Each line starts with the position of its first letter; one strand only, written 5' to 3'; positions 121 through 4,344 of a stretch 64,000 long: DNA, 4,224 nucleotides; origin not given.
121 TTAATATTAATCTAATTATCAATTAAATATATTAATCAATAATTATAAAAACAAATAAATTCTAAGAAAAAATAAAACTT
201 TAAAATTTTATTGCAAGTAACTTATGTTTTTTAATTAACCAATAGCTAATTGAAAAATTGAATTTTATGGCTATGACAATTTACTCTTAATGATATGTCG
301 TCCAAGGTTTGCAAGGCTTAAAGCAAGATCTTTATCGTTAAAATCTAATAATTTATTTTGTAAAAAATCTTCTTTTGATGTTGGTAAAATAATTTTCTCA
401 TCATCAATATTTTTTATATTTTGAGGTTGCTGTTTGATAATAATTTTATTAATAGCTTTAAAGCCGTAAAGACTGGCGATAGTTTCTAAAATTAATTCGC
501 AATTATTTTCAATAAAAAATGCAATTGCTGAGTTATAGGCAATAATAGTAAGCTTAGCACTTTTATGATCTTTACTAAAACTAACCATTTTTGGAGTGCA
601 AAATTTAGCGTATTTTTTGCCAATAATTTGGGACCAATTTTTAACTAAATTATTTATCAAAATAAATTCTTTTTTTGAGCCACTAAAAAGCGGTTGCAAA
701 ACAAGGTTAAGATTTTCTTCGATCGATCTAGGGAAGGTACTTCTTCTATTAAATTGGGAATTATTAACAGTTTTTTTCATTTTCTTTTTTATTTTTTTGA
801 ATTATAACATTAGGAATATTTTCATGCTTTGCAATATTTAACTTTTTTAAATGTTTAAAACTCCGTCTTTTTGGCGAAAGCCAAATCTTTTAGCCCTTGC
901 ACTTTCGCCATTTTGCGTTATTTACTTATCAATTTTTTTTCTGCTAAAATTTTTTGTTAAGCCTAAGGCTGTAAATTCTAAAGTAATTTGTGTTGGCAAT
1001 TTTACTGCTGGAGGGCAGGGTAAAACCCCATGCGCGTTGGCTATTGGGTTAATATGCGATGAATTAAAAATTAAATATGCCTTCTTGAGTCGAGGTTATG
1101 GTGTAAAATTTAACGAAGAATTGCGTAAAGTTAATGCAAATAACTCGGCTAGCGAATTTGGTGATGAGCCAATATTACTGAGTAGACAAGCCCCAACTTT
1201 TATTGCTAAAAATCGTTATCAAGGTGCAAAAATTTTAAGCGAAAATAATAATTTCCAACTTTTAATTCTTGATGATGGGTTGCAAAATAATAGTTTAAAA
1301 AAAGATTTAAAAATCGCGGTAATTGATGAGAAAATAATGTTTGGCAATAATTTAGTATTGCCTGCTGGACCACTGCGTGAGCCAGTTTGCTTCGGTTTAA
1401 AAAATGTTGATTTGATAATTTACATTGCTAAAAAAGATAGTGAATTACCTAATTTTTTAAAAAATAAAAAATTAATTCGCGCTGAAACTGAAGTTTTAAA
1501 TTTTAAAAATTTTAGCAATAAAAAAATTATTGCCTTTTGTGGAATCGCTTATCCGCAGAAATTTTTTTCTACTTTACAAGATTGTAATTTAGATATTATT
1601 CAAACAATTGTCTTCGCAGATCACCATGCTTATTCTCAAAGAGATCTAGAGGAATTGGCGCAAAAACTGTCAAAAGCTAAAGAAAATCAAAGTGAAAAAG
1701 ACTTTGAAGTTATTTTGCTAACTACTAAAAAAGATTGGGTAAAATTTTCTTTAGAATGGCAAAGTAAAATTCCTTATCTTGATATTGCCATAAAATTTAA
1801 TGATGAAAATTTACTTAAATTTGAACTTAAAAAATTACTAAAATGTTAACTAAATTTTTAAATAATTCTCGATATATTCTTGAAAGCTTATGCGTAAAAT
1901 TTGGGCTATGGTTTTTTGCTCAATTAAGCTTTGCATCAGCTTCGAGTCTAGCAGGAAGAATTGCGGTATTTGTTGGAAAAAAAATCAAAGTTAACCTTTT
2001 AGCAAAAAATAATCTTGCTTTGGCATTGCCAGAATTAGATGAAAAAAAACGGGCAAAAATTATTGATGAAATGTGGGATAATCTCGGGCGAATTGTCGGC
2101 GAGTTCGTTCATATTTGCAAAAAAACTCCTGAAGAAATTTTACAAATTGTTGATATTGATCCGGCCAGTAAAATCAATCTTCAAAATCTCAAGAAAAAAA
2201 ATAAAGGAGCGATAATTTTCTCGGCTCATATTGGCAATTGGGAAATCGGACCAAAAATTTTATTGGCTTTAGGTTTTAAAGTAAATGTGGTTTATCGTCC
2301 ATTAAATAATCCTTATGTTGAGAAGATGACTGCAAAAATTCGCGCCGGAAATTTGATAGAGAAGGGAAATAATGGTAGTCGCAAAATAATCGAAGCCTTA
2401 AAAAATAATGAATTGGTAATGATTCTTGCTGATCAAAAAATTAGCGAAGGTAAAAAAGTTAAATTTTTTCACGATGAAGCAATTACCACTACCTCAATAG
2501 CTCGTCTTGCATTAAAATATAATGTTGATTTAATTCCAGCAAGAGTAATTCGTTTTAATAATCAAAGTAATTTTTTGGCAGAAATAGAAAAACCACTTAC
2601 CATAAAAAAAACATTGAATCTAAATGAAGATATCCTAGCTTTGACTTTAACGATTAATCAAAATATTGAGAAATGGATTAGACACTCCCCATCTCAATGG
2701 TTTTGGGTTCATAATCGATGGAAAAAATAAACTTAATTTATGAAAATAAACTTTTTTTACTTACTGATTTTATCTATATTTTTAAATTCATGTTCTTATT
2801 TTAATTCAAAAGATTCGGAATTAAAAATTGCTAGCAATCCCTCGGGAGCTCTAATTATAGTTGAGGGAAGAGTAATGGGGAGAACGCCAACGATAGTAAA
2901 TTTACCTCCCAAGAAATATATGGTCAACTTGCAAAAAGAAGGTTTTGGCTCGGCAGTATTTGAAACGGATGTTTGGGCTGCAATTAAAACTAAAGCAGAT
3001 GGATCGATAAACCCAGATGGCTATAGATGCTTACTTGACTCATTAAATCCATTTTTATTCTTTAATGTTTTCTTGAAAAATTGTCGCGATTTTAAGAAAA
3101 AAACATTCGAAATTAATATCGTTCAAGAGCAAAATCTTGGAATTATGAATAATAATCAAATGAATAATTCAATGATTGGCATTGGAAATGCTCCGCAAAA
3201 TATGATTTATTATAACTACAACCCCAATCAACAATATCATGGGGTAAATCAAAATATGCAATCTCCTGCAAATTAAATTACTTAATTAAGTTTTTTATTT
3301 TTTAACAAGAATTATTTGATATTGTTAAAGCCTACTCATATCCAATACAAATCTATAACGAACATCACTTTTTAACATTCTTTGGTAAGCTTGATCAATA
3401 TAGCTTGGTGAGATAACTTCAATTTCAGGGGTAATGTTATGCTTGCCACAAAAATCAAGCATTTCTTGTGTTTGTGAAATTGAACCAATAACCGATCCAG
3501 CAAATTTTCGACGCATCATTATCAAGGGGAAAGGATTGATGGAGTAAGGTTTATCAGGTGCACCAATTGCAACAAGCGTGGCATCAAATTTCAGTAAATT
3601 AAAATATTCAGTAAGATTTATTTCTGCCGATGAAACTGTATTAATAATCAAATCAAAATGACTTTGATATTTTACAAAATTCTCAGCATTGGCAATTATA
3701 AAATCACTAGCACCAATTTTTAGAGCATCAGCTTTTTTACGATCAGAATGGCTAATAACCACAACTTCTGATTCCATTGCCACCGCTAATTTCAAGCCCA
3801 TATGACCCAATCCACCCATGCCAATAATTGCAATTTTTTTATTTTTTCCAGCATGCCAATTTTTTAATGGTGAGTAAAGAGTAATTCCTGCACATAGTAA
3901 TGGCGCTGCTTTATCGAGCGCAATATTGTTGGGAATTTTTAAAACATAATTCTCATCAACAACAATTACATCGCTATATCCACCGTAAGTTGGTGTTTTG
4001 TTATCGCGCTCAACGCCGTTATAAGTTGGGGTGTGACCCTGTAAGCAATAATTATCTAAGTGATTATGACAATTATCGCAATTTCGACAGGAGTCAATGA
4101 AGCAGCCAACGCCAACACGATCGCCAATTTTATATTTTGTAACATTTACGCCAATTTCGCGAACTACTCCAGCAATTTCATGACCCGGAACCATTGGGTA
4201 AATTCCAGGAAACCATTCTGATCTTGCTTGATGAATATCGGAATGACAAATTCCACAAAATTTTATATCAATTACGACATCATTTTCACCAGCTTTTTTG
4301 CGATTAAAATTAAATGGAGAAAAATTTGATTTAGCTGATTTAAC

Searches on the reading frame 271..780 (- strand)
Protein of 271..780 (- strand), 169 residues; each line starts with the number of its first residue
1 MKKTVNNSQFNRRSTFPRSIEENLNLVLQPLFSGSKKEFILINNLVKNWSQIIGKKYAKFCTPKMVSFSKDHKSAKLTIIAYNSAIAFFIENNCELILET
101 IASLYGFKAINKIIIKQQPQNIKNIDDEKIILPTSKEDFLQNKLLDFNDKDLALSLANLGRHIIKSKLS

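Call 37: search_protein_families(library=pfam, proteins=[window:271-780:-], max_evalue=0.001)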
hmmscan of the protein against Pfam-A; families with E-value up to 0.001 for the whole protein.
window:271-780:- (169 aa): 1 family
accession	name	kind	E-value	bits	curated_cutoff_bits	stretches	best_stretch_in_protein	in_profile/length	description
PF05258.17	DciA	-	1.5e-07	32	24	1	36-115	16-89/89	Dna[CI] antecedent, DciA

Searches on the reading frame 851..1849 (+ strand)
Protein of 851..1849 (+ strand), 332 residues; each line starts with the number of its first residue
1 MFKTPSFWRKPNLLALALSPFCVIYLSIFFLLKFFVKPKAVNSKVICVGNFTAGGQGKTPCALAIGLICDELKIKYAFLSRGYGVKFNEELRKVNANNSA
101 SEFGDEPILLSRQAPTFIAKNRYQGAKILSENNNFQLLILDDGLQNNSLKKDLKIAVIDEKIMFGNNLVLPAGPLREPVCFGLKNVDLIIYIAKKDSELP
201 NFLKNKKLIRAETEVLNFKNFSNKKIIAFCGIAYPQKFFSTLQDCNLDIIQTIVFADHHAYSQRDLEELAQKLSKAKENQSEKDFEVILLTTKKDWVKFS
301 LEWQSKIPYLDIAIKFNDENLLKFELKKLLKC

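Call 37: search_protein_families(library=pfam, proteins=[window:851-1849:+], max_evalue=0.001)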
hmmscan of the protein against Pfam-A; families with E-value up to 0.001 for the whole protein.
window:851-1849:+ (332 aa): 1 family
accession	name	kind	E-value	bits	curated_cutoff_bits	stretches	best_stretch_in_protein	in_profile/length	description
PF02606.20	LpxK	-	7.4e-77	259.1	27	1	15-328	2-325/328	Tetraacyldisaccharide-1-P 4'-kinase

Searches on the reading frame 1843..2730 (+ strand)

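Call 37: search_protein_families(library=pfam, proteins=[window:1843-2730:+], max_evalue=0.001)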
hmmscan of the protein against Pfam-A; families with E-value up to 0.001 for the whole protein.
window:1843-2730:+ (295 aa): 1 family
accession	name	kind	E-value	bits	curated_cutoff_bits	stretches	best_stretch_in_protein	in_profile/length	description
PF03279.18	Lip_A_acyltrans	-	2.4e-56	191.5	22.3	1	10-295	12-295/295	Bacterial lipid A biosynthesis acyltransferase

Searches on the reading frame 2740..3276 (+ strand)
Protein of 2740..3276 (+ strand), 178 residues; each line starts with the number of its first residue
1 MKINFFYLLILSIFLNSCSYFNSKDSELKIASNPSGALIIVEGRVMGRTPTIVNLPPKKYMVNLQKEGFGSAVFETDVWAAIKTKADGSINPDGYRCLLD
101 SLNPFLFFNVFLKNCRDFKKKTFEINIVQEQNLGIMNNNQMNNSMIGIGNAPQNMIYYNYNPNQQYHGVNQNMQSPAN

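Call 37: search_protein_families(library=pfam, proteins=[window:2740-3276:+], max_evalue=0.001)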
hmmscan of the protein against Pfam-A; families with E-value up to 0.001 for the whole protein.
window:2740-3276:+ (178 aa): 1 family
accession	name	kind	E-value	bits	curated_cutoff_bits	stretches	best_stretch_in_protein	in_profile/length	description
PF08308.17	PEGA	-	7.4e-12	45.5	20.8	1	27-90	3-67/71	PEGA domain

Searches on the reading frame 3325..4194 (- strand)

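Call 37: search_protein_families(library=pfam, proteins=[window:3325-4194:-], max_evalue=0.001)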
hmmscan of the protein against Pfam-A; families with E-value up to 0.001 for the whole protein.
window:3325-4194:- (289 aa): 2 families
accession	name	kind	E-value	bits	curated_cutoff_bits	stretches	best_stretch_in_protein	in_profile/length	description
PF00107.32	ADH_zinc_N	-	1.5e-17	64.2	31.8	1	128-249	1-127/129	Zinc-binding dehydrogenase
PF08240.17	ADH_N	-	8.5e-17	61.8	23.5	1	1-88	34-103/104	Alcohol dehydrogenase GroES-like domain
